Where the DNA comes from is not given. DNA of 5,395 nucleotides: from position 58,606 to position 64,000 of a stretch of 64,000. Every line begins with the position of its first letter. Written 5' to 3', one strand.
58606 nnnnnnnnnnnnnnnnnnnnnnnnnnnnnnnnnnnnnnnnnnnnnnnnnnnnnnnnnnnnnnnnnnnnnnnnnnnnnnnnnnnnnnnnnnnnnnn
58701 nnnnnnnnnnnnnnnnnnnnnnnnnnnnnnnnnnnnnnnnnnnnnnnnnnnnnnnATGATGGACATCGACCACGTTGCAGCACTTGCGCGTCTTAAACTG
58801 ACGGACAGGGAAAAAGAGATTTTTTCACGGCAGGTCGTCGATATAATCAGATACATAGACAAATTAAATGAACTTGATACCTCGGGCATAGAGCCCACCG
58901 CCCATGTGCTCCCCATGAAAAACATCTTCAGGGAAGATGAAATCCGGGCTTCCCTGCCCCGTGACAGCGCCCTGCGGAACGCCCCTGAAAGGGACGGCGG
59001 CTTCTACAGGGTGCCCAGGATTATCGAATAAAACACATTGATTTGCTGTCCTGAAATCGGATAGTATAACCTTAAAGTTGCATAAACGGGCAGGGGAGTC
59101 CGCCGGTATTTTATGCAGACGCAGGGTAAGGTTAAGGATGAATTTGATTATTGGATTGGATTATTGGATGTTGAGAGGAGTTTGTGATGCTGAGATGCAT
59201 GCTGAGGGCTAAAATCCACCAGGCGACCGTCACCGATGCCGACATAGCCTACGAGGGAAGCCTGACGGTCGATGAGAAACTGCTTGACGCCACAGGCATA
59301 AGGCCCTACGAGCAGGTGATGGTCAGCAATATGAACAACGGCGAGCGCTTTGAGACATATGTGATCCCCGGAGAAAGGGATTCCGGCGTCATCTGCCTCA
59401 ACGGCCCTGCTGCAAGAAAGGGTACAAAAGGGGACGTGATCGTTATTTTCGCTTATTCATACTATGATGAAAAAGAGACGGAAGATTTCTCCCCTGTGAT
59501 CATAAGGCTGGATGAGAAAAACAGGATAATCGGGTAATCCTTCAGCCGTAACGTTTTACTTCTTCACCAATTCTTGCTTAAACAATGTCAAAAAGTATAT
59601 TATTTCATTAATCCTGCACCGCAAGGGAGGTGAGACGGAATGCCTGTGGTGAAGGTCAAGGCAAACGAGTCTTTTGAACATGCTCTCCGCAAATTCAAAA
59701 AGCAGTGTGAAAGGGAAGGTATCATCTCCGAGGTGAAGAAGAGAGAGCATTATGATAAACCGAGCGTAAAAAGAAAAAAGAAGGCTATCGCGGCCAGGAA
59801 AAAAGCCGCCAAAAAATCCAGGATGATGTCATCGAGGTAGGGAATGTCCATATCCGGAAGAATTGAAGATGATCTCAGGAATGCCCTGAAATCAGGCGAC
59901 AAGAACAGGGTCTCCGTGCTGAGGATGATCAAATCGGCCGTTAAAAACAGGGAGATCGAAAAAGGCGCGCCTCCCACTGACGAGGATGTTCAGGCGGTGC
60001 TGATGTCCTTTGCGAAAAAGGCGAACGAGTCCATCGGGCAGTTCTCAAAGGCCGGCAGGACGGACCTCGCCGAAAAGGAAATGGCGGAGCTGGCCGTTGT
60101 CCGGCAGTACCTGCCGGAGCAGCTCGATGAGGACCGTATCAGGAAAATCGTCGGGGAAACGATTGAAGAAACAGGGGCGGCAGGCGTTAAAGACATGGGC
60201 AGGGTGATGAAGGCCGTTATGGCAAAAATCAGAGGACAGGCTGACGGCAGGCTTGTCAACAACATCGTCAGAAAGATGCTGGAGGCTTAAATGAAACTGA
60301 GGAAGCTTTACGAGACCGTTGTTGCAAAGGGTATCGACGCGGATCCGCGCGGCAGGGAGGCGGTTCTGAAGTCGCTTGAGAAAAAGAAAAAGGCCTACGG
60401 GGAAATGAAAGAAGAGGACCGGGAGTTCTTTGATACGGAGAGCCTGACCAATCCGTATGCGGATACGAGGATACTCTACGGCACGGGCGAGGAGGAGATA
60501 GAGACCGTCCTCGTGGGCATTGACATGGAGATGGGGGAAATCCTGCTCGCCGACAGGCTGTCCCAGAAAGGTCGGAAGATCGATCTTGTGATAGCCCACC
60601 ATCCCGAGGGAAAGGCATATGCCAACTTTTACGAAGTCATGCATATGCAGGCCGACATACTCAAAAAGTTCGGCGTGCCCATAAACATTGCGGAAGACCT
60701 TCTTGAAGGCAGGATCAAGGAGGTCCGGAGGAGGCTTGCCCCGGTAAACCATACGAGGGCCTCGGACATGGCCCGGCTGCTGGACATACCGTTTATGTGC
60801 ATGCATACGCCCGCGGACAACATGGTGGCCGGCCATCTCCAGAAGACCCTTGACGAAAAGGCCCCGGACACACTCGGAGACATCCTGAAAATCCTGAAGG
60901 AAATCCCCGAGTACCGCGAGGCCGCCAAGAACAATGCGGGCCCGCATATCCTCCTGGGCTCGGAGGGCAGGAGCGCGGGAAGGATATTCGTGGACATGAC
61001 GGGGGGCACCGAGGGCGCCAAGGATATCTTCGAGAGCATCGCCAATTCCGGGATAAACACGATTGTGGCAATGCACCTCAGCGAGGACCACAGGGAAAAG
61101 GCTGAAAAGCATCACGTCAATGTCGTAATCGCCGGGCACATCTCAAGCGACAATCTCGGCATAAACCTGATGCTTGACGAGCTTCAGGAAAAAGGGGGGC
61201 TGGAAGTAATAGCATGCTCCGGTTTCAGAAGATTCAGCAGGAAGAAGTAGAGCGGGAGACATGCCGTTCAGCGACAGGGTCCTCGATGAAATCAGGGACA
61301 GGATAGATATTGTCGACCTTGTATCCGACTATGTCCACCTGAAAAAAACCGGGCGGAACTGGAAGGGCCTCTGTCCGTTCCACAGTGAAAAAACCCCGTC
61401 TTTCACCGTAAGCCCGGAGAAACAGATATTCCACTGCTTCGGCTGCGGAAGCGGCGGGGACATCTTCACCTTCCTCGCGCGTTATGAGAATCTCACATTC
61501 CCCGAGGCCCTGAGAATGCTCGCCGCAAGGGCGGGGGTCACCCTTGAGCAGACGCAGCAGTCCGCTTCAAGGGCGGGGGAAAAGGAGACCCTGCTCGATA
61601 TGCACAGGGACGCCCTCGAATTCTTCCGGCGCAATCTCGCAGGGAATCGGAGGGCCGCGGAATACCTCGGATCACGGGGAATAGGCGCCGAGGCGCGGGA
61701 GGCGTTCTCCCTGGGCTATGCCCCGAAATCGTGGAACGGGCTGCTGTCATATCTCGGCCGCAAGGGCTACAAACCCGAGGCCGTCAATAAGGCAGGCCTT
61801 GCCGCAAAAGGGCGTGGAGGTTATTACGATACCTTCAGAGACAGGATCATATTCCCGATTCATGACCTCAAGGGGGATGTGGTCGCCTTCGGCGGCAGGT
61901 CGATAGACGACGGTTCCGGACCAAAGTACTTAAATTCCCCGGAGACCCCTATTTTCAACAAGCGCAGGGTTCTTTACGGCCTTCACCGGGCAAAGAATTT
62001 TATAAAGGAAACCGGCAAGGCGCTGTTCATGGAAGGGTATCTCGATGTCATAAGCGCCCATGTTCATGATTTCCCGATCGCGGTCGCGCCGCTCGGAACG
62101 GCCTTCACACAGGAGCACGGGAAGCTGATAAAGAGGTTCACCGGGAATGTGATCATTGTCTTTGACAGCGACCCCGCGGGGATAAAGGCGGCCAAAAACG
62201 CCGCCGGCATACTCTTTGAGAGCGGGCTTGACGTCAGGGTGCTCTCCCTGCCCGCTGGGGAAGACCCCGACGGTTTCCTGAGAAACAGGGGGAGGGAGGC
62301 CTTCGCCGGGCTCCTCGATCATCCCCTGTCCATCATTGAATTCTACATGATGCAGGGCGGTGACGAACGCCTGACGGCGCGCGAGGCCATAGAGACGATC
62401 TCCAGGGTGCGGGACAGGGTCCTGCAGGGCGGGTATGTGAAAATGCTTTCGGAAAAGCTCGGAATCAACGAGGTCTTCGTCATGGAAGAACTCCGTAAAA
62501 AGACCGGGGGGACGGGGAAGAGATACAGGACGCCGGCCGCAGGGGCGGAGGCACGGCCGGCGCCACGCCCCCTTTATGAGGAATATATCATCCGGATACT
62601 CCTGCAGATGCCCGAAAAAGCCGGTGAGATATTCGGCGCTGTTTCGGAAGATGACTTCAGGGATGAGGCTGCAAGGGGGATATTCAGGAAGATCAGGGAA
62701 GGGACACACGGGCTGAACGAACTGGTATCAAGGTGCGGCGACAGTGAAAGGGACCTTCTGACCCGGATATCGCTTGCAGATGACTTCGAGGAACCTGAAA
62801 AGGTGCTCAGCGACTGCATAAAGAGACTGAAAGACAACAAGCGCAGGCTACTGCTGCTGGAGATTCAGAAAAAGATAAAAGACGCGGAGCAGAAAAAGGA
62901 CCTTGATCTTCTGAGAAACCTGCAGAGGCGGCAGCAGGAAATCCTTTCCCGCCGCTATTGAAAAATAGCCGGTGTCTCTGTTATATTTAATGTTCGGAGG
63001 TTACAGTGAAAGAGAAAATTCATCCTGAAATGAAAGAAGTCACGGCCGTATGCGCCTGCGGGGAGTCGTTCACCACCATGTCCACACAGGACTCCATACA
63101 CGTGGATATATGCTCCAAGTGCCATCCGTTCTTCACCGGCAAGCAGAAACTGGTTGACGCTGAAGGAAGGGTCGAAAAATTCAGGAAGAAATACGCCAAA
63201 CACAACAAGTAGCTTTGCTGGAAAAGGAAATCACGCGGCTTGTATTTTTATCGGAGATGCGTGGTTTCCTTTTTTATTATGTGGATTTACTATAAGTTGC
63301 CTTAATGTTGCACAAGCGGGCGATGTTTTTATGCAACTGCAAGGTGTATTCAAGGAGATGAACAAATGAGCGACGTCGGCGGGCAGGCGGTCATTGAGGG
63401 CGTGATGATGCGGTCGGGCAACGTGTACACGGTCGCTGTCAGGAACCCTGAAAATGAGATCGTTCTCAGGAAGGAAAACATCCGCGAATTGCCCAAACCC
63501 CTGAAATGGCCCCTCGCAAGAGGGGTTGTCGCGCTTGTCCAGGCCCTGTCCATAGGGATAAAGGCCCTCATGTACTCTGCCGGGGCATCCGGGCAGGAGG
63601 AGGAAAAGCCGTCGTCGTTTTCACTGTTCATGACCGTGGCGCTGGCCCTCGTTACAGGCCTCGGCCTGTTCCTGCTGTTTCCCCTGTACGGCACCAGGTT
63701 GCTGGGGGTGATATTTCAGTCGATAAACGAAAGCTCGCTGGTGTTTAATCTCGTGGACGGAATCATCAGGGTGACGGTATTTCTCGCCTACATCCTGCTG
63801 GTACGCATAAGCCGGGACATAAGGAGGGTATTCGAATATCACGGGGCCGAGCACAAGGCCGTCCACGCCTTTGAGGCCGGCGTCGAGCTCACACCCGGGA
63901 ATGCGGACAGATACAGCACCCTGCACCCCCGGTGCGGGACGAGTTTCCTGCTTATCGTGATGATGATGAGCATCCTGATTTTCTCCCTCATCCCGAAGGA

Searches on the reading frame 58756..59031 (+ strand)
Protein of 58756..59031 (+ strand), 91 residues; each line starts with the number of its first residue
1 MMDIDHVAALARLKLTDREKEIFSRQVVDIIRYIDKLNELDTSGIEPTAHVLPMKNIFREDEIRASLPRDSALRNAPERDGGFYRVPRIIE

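Call 52: search_protein_families(library=pfam, proteins=[window:58756-59031:+], max_evalue=0.001)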
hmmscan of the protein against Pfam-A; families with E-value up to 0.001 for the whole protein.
window:58756-59031:+ (91 aa): 1 family
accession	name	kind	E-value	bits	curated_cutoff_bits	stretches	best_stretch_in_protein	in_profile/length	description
PF02686.20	GatC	-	2.8e-23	82.3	23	1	15-86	1-66/66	Glu-tRNAGln amidotransferase C subunit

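Call 71: find_encoding_contigs(protein=window:58756-59031:+, flank=3000, max_places=8)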
Protein window:58756-59031:+ (91 aa): 4 contigs read that carry it; 2 places shown.
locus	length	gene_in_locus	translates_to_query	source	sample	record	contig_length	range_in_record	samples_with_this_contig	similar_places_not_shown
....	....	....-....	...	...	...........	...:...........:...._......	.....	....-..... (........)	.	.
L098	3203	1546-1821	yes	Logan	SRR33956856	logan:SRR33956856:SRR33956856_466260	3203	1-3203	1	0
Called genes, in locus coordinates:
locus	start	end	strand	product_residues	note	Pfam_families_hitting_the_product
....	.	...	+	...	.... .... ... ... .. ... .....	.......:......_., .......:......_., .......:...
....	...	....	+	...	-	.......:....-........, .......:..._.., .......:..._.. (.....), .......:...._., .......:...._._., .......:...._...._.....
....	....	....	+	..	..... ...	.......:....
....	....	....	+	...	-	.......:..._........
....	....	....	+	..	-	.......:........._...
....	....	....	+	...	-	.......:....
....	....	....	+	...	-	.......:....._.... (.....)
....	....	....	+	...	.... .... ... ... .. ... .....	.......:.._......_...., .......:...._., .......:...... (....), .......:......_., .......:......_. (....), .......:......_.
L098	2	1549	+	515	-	?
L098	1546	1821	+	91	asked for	PF02686:GatC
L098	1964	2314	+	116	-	PF02261:Asp_decarbox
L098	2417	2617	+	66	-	PF01165:Ribosomal_S21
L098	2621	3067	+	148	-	PF09424:YqeY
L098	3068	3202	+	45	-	?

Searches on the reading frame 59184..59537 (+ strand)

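Call 52: search_protein_families(library=pfam, proteins=[window:59184-59537:+], max_evalue=0.001)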
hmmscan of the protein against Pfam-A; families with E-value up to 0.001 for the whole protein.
window:59184-59537:+ (117 aa): 1 family
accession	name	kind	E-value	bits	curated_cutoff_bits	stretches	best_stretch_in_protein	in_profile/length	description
PF02261.22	Asp_decarbox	-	4e-48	162.5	25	1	2-115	1-114/115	Aspartate decarboxylase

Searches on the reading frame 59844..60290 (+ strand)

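Call 54: search_protein_families(library=pfam, proteins=[window:59844-60290:+], max_evalue=0.0001)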
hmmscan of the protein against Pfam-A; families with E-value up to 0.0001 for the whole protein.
window:59844-60290:+ (148 aa): 2 families
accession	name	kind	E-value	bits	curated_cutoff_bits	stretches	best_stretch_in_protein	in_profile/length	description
PF09424.15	YqeY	-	9.6e-49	165.6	27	1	6-146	3-143/143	Yqey-like protein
PF02637.23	GatB_Yqey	-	6.6e-05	23.3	27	0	75-146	70-148/148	GatB domain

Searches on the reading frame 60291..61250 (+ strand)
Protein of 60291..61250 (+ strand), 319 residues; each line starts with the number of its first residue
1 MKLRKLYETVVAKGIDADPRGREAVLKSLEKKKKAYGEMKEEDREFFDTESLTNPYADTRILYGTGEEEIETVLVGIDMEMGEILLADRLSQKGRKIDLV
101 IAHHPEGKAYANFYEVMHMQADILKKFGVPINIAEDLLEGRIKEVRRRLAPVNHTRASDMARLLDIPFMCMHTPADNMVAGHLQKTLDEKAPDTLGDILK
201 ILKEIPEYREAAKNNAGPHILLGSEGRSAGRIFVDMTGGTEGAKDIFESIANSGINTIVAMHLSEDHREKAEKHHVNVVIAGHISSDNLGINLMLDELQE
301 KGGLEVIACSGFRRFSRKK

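Call 53: search_protein_families(library=pfam, proteins=[window:60291-61250:+], max_evalue=0.00001)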
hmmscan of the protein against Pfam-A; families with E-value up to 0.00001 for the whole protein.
window:60291-61250:+ (319 aa): 1 family
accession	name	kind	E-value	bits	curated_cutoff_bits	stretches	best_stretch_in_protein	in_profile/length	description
PF01784.24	DUF34_NIF3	-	8e-07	29.4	23.4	0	242-308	179-249/256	Duf34/NIF3 (NGG1p interacting factor 3)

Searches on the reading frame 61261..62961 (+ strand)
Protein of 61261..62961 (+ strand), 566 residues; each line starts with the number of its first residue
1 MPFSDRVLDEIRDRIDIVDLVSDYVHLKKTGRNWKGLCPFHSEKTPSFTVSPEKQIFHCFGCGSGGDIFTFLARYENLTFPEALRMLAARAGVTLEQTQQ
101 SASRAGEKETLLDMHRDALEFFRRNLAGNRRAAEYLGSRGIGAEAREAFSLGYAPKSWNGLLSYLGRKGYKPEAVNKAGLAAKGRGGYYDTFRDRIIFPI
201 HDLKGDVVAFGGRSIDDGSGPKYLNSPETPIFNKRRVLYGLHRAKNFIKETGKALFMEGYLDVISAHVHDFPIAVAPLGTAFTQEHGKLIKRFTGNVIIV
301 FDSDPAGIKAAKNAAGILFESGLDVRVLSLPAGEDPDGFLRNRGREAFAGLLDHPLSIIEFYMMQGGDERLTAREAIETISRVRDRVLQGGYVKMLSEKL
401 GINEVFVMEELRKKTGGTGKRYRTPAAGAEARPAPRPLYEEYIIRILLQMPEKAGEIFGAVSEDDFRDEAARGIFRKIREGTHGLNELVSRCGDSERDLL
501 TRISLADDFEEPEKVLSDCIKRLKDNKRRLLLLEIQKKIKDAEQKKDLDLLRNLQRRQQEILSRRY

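Call 53: search_protein_families(library=pfam, proteins=[window:61261-62961:+], max_evalue=0.00001)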
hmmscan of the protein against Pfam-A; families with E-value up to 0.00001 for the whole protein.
window:61261-62961:+ (566 aa): 6 families
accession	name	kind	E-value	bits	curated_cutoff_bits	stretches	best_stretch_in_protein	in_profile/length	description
PF08275.17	DNAG_N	-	3.6e-41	140.7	26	1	121-245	1-128/128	DNA primase catalytic core, N-terminal domain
PF01807.25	Zn_ribbon_DnaG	-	1.7e-38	130.8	24.9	1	5-99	3-97/98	CHC2 zinc finger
PF13155.12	Toprim_2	-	5.4e-20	72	22.1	1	257-340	3-88/88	Toprim-like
PF13662.12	Toprim_4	-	4e-13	49.8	25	1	256-328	5-84/85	Toprim domain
PF13362.12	Toprim_3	-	8.6e-07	29.8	27.2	1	258-346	6-95/95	Toprim domain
PF01751.28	Toprim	-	2e-06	28.3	23.1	1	256-317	4-83/96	Toprim domain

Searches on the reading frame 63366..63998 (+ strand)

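Call 52: search_protein_families(library=pfam, proteins=[window:63366-63998:+], max_evalue=0.001)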
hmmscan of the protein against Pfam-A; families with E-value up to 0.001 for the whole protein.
window:63366-63998:+ (211 aa): 1 family
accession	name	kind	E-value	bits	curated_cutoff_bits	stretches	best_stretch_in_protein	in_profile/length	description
PF07136.16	DUF1385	-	4.8e-54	183.5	22.1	1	48-210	1-154/227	Protein of unknown function (DUF1385)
